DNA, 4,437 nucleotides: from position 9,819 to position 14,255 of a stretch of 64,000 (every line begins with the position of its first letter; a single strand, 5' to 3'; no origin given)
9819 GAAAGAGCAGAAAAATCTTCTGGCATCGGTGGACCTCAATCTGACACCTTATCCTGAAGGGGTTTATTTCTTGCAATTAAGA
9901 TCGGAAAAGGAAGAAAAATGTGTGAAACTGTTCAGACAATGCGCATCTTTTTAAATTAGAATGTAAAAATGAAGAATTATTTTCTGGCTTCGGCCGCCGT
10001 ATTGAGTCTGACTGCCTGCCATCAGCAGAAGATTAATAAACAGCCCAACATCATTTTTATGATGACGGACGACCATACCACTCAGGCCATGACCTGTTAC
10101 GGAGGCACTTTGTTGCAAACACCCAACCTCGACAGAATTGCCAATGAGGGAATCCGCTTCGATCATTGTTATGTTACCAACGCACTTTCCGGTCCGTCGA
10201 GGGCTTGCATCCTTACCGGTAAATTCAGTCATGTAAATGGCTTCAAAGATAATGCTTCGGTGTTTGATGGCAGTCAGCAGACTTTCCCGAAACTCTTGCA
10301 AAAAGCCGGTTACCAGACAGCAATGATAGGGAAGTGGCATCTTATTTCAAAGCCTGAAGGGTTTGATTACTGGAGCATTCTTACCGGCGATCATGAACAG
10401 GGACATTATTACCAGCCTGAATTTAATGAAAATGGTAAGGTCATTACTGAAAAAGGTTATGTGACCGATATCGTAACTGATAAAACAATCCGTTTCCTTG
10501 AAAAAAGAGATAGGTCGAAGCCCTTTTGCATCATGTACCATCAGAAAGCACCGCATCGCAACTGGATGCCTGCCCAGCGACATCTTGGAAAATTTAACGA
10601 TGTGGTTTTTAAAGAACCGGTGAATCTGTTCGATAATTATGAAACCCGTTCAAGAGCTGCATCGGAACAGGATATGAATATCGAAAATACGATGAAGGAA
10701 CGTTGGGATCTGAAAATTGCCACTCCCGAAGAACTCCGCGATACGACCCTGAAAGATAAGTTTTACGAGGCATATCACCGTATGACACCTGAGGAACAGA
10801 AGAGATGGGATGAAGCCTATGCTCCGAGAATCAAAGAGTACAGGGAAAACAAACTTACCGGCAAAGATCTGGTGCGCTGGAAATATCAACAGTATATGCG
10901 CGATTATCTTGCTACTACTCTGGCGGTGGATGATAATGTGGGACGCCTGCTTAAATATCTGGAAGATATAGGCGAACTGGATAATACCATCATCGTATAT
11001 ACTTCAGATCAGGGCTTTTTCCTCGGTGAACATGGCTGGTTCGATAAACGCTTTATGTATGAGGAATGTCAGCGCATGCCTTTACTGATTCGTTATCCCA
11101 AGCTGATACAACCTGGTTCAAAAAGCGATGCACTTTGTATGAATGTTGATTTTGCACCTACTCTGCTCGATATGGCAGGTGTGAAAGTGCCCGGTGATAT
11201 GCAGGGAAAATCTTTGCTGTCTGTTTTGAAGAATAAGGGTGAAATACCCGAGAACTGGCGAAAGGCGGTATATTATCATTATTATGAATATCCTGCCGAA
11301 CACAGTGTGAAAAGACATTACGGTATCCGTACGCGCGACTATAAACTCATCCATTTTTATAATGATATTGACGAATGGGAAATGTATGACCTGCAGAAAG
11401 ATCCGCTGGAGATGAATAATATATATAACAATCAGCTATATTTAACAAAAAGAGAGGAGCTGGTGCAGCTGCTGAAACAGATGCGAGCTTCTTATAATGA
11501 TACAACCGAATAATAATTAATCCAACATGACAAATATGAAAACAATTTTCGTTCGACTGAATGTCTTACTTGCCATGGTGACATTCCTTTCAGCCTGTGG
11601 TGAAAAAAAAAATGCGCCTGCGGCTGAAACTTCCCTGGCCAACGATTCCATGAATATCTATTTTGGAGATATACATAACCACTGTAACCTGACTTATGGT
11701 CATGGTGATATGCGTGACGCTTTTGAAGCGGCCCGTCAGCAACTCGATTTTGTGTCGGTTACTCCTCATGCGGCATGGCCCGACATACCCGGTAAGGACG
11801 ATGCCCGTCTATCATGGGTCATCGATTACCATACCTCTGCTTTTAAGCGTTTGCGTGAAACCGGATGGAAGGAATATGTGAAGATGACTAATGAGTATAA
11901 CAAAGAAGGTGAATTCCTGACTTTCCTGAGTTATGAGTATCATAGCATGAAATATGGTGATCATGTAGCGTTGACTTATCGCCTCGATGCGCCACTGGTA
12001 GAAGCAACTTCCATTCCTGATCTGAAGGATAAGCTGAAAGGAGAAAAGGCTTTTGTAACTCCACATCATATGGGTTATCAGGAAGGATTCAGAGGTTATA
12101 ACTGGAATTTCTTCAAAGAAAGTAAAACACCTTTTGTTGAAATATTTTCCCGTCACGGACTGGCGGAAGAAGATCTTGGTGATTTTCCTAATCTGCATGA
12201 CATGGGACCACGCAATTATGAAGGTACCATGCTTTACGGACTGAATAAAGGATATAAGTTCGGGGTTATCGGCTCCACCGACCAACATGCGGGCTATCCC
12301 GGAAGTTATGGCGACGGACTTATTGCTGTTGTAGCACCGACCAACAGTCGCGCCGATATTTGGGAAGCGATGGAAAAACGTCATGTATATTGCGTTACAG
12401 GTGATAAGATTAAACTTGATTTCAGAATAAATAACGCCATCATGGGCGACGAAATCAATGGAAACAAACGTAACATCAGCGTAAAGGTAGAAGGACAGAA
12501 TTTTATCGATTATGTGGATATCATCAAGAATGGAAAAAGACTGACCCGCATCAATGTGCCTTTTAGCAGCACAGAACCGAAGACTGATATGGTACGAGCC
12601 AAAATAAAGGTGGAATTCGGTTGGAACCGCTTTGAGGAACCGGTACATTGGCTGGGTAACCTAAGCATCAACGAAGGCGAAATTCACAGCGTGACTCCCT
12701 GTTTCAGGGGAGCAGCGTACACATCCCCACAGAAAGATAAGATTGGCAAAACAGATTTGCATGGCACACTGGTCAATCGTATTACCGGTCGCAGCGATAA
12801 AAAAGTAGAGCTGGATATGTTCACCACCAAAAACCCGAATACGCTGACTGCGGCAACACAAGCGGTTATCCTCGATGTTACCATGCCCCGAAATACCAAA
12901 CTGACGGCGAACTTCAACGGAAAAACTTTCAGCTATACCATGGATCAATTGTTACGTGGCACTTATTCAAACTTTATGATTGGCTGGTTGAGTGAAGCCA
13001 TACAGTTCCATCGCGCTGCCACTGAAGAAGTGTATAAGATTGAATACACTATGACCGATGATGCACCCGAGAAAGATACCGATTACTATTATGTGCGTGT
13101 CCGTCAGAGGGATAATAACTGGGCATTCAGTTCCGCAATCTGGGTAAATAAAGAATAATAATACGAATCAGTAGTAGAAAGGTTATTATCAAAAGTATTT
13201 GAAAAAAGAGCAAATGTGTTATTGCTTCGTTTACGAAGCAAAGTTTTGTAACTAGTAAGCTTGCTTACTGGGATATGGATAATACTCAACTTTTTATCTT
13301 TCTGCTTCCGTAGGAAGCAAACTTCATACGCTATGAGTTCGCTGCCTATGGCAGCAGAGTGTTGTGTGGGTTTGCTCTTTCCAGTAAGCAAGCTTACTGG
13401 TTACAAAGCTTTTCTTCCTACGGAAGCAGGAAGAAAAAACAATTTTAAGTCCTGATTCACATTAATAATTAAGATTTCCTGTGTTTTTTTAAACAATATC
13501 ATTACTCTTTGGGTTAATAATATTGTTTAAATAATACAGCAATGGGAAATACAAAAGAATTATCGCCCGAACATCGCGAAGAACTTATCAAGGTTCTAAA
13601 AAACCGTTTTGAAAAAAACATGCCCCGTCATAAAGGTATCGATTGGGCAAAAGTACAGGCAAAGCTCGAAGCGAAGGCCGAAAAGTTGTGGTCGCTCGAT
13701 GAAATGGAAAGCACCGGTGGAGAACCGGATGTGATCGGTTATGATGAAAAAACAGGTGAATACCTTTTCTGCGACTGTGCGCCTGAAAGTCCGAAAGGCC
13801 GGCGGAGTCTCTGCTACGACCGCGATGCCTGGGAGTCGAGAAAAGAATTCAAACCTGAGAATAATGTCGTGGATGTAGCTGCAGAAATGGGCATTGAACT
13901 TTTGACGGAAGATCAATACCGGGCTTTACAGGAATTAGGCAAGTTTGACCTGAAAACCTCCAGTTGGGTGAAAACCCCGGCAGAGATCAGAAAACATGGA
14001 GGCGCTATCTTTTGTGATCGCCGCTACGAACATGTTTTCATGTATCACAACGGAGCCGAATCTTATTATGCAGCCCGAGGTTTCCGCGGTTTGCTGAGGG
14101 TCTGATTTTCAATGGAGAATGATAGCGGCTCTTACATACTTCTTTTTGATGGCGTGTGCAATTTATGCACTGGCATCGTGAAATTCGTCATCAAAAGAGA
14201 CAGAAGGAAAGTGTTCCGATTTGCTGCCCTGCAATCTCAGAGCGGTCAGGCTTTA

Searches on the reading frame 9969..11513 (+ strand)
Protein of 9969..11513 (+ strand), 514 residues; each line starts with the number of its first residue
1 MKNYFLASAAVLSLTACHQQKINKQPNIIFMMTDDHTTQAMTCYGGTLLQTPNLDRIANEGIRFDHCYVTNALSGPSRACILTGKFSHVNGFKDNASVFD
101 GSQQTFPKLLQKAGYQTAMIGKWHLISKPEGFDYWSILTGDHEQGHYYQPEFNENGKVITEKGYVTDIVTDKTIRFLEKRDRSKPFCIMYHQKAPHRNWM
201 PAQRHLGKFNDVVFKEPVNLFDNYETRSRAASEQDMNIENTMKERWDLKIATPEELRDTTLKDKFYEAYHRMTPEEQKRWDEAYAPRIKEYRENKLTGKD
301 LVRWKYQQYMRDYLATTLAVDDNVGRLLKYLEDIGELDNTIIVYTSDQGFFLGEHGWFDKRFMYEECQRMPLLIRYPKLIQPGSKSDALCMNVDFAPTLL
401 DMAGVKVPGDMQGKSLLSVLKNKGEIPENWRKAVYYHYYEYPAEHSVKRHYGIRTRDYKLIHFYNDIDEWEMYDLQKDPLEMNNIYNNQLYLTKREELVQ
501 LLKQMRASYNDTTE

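Call 16: search_protein_families(library=pfam, proteins=[window:9969-11513:+], max_evalue=0.001)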
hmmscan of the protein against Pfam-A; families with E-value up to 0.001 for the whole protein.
window:9969-11513:+ (514 aa): 3 families
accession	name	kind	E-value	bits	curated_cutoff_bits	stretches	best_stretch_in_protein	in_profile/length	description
PF16347.10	SGSH_C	-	1e-69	234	29.3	1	353-507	1-153/154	N-sulphoglucosamine sulphohydrolase, C-terminal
PF00884.28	Sulfatase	-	4.8e-56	190.7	25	1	26-405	1-301/301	Sulfatase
PF01663.27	Phosphodiest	-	2e-07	31.4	23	1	50-350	19-221/342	Type I phosphodiesterase / nucleotide pyrophosphatase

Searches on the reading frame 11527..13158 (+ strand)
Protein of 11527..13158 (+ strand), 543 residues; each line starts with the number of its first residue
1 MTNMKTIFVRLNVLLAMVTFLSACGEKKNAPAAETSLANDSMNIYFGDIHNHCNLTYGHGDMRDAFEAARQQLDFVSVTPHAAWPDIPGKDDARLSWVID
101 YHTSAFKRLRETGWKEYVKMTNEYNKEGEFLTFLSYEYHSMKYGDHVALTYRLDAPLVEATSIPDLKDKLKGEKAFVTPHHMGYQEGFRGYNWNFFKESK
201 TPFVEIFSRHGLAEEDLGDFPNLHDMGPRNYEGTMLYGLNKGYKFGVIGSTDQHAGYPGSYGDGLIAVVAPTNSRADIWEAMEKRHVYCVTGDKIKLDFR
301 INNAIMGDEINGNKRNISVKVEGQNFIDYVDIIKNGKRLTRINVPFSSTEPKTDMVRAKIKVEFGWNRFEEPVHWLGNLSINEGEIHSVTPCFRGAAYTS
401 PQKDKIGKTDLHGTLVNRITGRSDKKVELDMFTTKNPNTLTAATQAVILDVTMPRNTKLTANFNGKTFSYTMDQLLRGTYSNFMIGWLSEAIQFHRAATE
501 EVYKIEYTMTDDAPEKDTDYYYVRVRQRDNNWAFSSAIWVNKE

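Call 16: search_protein_families(library=pfam, proteins=[window:11527-13158:+], max_evalue=0.001)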
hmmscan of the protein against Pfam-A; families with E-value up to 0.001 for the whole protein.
window:11527-13158:+ (543 aa): 1 family
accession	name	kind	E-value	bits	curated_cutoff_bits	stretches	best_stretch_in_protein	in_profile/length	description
PF12228.14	DUF3604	-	3.1e-14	52.8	20.4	2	264-299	379-414/591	Protein of unknown function (DUF3604)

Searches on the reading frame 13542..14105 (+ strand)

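Call 16: search_protein_families(library=pfam, proteins=[window:13542-14105:+], max_evalue=0.001)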
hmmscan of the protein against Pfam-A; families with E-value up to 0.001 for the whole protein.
window:13542-14105:+ (187 aa): 1 family
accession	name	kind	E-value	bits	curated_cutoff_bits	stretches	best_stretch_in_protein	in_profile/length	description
PF14066.11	DUF4256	-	4.4e-94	313.4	27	1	15-187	1-173/173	Protein of unknown function (DUF4256)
